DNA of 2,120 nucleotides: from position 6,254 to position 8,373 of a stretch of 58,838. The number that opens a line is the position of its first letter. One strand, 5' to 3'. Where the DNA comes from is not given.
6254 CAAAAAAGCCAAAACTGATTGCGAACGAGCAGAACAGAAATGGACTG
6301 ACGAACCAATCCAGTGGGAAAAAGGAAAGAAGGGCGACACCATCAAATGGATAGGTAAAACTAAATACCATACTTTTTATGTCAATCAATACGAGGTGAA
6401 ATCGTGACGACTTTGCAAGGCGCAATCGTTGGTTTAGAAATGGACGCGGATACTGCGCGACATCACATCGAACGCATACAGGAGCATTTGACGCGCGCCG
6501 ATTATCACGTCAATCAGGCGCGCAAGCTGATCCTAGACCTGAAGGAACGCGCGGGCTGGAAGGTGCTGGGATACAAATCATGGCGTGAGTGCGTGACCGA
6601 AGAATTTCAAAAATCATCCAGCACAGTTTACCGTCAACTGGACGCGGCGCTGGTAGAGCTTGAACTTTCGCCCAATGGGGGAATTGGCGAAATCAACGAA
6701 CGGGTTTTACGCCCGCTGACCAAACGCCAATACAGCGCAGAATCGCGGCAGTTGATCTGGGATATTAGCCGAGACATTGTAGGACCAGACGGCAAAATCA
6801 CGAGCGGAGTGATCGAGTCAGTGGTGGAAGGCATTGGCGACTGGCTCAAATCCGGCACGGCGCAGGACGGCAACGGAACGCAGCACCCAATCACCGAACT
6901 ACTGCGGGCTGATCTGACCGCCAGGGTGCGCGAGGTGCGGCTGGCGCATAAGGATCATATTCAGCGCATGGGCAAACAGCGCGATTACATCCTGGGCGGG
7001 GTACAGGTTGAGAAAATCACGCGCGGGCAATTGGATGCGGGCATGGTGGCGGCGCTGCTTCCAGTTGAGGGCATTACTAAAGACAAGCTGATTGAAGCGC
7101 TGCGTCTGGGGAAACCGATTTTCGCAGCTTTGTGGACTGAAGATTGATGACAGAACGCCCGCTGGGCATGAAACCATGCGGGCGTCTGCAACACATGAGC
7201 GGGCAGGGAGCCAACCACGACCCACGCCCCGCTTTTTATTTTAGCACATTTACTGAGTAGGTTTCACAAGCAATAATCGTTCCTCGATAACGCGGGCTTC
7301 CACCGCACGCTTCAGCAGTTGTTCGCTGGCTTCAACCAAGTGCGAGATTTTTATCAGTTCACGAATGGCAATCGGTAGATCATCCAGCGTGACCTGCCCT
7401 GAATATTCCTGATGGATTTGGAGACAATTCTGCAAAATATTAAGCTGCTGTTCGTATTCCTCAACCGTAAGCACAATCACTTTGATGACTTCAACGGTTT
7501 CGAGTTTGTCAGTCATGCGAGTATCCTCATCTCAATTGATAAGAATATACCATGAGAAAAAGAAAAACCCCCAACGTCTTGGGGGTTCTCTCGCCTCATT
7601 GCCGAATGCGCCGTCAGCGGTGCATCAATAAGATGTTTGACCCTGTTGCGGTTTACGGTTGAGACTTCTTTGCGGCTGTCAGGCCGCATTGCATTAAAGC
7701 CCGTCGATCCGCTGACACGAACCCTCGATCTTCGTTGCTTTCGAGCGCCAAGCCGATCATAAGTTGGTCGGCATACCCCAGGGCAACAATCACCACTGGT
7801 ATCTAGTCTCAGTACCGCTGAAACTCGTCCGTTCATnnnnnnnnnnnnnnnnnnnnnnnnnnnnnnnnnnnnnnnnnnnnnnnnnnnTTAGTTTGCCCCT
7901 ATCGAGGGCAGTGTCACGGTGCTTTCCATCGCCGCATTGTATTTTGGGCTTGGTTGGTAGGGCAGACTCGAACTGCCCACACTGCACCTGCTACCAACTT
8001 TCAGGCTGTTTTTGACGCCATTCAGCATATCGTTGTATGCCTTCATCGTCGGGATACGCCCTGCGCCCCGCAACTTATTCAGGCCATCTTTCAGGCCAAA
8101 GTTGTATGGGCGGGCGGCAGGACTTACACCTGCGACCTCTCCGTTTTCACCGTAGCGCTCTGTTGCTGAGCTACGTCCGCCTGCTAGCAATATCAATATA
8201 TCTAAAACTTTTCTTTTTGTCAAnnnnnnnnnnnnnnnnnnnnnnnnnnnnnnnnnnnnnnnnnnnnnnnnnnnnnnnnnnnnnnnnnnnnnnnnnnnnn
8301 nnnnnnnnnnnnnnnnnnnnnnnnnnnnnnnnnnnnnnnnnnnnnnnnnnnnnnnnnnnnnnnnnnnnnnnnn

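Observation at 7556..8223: Promoter-to-terminator unit of about 620 nt with no credible ORF, containing a degenerate tRNA-like cloverleaf, a CCA-ended minihelix and a long structured tail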

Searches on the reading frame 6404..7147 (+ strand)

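Call 10: search_protein_families(library=pfam, proteins=[window:6404-7147:+], max_evalue=0.01)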
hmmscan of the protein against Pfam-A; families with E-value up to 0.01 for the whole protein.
window:6404-7147:+ (247 aa): 0 families

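Call 11: search_protein_families(library=phrogs, proteins=[window:6404-7147:+], max_evalue=0.01)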
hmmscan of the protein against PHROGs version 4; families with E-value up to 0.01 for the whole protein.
window:6404-7147:+ (247 aa): 1 family
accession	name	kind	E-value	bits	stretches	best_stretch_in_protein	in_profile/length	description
phrog_464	-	unknown function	5e-08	33.9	1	30-125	38-140/322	unknown function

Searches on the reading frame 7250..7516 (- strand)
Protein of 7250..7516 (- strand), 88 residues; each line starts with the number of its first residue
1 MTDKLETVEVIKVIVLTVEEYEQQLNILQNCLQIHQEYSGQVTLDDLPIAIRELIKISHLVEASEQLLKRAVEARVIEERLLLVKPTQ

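Call 10: search_protein_families(library=pfam, proteins=[window:7250-7516:-], max_evalue=0.01)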
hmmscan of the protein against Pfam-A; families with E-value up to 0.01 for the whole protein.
window:7250-7516:- (88 aa): 0 families

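Call 11: search_protein_families(library=phrogs, proteins=[window:7250-7516:-], max_evalue=0.01)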
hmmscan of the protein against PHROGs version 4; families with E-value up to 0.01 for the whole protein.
window:7250-7516:- (88 aa): 0 families

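Call 13: find_related_loci(query=window:7250-7516:-, collection=viral_contigs, flank=4000)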
Query window:7250-7516:- (88 aa) in viral_contigs; peptide patterns used: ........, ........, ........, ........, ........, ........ (x = any residue, [..] = any of these).
52 stretches matched a pattern, but none encodes a relative of the query by tblastn (E <= 1e-3).

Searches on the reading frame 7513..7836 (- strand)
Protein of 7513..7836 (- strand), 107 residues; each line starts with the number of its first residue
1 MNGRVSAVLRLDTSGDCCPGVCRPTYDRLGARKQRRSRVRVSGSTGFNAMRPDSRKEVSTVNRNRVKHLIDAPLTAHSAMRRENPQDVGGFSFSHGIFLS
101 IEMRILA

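Call 10: search_protein_families(library=pfam, proteins=[window:7513-7836:-], max_evalue=0.01)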
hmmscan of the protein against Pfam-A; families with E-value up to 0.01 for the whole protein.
window:7513-7836:- (107 aa): 0 families

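Call 11: search_protein_families(library=phrogs, proteins=[window:7513-7836:-], max_evalue=0.01)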
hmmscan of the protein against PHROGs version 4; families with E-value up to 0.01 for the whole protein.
window:7513-7836:- (107 aa): 0 families

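Call 50: search_protein_representatives(protein=window:7513-7836:-)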
Query: 107 residues. Proteins with E-value up to 0.001 (for the whole library): 1; up to 1e-10: 0; up to 1e-30: 0. The best 1 are listed.
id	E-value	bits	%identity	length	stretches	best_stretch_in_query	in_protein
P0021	2.3e-04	38.1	31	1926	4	23-80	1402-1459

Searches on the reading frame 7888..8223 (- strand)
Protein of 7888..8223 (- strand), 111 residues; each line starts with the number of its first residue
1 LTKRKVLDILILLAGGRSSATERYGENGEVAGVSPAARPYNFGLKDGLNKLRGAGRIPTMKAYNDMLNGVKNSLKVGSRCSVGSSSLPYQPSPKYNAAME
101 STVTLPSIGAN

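Call 10: search_protein_families(library=pfam, proteins=[window:7888-8223:-], max_evalue=0.01)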
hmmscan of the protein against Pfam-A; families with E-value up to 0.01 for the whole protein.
window:7888-8223:- (111 aa): 0 families

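Call 11: search_protein_families(library=phrogs, proteins=[window:7888-8223:-], max_evalue=0.01)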
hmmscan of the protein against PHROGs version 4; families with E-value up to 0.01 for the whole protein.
window:7888-8223:- (111 aa): 0 families

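Call 37: find_homologous_proteins(query=window:7888-8223:-, max_evalue=10)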
Query window:7888-8223:- (111 aa): 1 proteins with E <= 10 among 10 candidates.
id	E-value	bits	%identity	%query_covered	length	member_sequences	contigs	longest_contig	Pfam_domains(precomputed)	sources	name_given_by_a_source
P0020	9.0e-31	124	100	55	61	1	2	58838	-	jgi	jgi:hypothetical protein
